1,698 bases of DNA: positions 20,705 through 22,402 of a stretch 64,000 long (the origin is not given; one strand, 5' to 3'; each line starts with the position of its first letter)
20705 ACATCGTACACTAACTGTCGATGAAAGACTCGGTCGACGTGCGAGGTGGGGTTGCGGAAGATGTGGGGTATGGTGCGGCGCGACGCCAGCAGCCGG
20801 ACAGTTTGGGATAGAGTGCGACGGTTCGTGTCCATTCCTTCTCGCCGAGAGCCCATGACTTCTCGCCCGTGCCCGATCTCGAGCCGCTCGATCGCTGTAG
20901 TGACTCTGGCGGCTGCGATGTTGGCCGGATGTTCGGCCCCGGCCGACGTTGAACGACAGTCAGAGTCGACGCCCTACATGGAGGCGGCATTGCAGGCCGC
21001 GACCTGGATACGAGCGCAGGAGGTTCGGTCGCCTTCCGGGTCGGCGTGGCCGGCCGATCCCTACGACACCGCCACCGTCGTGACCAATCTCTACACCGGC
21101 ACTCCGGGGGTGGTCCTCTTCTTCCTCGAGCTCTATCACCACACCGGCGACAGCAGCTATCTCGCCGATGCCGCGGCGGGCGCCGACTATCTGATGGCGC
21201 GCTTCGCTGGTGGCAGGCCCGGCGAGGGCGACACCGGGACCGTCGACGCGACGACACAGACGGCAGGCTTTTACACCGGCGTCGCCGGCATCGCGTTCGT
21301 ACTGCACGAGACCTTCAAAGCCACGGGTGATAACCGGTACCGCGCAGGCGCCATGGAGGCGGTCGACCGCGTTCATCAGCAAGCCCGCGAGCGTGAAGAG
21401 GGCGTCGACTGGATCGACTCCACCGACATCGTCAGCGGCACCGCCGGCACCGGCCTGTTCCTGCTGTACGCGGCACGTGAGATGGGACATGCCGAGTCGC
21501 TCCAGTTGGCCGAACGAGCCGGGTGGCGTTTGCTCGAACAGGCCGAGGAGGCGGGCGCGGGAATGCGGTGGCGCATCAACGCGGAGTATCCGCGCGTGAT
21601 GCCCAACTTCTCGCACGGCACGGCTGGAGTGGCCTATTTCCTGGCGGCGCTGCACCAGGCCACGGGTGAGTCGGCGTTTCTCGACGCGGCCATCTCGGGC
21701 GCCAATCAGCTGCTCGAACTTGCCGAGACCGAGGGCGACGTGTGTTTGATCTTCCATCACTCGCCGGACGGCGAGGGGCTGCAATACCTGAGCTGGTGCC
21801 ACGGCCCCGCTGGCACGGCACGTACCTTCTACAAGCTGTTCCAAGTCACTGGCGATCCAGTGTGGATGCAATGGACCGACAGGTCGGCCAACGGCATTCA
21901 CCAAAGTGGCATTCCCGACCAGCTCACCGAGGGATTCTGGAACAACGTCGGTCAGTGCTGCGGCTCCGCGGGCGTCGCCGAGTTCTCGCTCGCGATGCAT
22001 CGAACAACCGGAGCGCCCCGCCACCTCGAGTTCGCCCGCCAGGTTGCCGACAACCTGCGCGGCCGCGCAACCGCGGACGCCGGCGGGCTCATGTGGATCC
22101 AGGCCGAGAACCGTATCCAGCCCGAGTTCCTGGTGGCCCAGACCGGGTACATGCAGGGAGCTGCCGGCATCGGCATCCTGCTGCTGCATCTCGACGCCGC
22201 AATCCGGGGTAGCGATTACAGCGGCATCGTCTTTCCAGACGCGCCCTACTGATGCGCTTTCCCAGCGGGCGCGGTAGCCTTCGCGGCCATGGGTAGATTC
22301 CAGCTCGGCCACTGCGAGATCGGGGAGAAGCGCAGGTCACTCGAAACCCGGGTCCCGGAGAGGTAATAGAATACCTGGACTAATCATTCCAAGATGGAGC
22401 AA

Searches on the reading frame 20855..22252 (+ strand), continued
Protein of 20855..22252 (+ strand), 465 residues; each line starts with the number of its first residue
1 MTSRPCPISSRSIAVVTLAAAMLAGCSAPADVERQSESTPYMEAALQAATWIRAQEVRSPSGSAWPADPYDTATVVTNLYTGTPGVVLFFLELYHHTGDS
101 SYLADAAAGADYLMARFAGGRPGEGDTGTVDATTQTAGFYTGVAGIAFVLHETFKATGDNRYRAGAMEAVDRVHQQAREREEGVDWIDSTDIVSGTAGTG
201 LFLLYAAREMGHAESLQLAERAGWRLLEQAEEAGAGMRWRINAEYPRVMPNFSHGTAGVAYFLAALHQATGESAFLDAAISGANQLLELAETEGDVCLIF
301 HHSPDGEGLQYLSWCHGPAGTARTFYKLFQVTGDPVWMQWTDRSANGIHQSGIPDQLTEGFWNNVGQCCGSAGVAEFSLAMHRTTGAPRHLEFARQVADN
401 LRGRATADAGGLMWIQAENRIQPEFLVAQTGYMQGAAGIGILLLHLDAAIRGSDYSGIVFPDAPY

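Call 66: find_encoding_contigs(protein=P0009, flank=6000, max_places=2)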
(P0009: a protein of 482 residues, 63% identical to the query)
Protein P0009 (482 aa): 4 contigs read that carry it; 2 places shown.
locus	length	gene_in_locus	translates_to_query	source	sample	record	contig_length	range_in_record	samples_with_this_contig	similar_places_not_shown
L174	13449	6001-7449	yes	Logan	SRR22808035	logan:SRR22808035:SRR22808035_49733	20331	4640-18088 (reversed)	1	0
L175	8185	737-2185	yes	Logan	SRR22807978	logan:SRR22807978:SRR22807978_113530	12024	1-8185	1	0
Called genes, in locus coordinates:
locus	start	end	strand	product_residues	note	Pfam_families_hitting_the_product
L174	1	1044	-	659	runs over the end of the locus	PF01011:PQQ (faint), PF13360:PQQ_2, PF13570:Beta-prop_ACSF4, PF25292:Beta-prop_CGLA (faint), PF13360:PQQ_2, PF13570:Beta-prop_ACSF4, PF13360:PQQ_2, PF27344:MJECL34, +2 more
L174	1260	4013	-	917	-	PF12704:MacB_PCD, PF02687:FtsX, PF12704:MacB_PCD, PF02687:FtsX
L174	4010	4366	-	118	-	PF03551:PadR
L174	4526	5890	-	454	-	PF01244:Peptidase_M19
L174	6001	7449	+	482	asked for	PF07470:Glyco_hydro_88 (faint), PF07944:Beta-AFase-like_GH127_cat (faint), PF03663:Glyco_hydro_76 (faint), PF05147:LANC_like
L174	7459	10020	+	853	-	PF00270:DEAD, PF00271:Helicase_C, PF24473:CON_HrpB (weak), PF08482:HrpB_C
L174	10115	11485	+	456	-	PF17170:DUF5128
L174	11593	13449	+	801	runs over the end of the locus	PF00754:F5_F8_type_C, PF22633:F5_F8_type_C_2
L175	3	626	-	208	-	?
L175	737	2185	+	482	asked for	PF07470:Glyco_hydro_88 (faint), PF07944:Beta-AFase-like_GH127_cat (faint), PF03663:Glyco_hydro_76 (faint), PF05147:LANC_like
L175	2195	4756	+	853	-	PF00270:DEAD, PF00271:Helicase_C, PF24473:CON_HrpB (weak), PF08482:HrpB_C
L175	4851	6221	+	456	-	PF17170:DUF5128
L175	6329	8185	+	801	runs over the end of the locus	PF00754:F5_F8_type_C, PF22633:F5_F8_type_C_2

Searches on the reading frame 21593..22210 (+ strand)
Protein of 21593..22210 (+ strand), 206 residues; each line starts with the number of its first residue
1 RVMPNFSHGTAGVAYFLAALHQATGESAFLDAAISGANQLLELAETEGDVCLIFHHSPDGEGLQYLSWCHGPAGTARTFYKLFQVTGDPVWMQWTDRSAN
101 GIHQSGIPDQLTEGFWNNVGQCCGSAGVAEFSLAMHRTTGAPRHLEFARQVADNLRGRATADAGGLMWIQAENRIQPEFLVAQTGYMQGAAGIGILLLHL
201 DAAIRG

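Call 40: search_solved_structures(query=window:21593-22210:+, max_evalue=1, show_alignments=5)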
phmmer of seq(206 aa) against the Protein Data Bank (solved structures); distinct sequences matched with E-value up to 1: 14.
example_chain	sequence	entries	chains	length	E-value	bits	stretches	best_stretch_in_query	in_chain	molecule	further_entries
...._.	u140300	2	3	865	1.7e-06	31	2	63-109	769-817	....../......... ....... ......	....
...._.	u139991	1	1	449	0.0044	19.8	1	3-69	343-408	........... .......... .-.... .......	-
3t33_A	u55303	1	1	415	0.0053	19.6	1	64-155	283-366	G protein coupled receptor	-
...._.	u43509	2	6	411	0.0082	19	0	65-145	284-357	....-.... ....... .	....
8d0v_A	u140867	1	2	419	0.0093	18.8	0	65-145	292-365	Glutathione S-transferase LANCL1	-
6y8f_A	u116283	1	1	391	0.0098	18.7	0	19-45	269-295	Alpha-1,6-endo-mannanase GH76A mutant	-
8czk_A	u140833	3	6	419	0.01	18.7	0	65-145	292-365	Glutathione S-transferase LANCL1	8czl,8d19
6shd_A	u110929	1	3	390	0.01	18.7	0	19-45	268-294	Alpha-1,6-mannanase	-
6shm_A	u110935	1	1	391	0.01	18.7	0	19-45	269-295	Mutant alpha-1,6-mannanase GH76A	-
9c95_A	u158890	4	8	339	0.015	18.1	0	119-154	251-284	AprG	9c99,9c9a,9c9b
9lfi_A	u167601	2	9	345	0.016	18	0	119-154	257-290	AprG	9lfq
9lfq_B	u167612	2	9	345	0.019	17.8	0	119-154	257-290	AprG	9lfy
6wq1_A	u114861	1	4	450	0.034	16.9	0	60-147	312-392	LanC-like protein 2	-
3gt5_A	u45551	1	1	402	0.062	16.1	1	126-174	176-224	N-acetylglucosamine 2-epimerase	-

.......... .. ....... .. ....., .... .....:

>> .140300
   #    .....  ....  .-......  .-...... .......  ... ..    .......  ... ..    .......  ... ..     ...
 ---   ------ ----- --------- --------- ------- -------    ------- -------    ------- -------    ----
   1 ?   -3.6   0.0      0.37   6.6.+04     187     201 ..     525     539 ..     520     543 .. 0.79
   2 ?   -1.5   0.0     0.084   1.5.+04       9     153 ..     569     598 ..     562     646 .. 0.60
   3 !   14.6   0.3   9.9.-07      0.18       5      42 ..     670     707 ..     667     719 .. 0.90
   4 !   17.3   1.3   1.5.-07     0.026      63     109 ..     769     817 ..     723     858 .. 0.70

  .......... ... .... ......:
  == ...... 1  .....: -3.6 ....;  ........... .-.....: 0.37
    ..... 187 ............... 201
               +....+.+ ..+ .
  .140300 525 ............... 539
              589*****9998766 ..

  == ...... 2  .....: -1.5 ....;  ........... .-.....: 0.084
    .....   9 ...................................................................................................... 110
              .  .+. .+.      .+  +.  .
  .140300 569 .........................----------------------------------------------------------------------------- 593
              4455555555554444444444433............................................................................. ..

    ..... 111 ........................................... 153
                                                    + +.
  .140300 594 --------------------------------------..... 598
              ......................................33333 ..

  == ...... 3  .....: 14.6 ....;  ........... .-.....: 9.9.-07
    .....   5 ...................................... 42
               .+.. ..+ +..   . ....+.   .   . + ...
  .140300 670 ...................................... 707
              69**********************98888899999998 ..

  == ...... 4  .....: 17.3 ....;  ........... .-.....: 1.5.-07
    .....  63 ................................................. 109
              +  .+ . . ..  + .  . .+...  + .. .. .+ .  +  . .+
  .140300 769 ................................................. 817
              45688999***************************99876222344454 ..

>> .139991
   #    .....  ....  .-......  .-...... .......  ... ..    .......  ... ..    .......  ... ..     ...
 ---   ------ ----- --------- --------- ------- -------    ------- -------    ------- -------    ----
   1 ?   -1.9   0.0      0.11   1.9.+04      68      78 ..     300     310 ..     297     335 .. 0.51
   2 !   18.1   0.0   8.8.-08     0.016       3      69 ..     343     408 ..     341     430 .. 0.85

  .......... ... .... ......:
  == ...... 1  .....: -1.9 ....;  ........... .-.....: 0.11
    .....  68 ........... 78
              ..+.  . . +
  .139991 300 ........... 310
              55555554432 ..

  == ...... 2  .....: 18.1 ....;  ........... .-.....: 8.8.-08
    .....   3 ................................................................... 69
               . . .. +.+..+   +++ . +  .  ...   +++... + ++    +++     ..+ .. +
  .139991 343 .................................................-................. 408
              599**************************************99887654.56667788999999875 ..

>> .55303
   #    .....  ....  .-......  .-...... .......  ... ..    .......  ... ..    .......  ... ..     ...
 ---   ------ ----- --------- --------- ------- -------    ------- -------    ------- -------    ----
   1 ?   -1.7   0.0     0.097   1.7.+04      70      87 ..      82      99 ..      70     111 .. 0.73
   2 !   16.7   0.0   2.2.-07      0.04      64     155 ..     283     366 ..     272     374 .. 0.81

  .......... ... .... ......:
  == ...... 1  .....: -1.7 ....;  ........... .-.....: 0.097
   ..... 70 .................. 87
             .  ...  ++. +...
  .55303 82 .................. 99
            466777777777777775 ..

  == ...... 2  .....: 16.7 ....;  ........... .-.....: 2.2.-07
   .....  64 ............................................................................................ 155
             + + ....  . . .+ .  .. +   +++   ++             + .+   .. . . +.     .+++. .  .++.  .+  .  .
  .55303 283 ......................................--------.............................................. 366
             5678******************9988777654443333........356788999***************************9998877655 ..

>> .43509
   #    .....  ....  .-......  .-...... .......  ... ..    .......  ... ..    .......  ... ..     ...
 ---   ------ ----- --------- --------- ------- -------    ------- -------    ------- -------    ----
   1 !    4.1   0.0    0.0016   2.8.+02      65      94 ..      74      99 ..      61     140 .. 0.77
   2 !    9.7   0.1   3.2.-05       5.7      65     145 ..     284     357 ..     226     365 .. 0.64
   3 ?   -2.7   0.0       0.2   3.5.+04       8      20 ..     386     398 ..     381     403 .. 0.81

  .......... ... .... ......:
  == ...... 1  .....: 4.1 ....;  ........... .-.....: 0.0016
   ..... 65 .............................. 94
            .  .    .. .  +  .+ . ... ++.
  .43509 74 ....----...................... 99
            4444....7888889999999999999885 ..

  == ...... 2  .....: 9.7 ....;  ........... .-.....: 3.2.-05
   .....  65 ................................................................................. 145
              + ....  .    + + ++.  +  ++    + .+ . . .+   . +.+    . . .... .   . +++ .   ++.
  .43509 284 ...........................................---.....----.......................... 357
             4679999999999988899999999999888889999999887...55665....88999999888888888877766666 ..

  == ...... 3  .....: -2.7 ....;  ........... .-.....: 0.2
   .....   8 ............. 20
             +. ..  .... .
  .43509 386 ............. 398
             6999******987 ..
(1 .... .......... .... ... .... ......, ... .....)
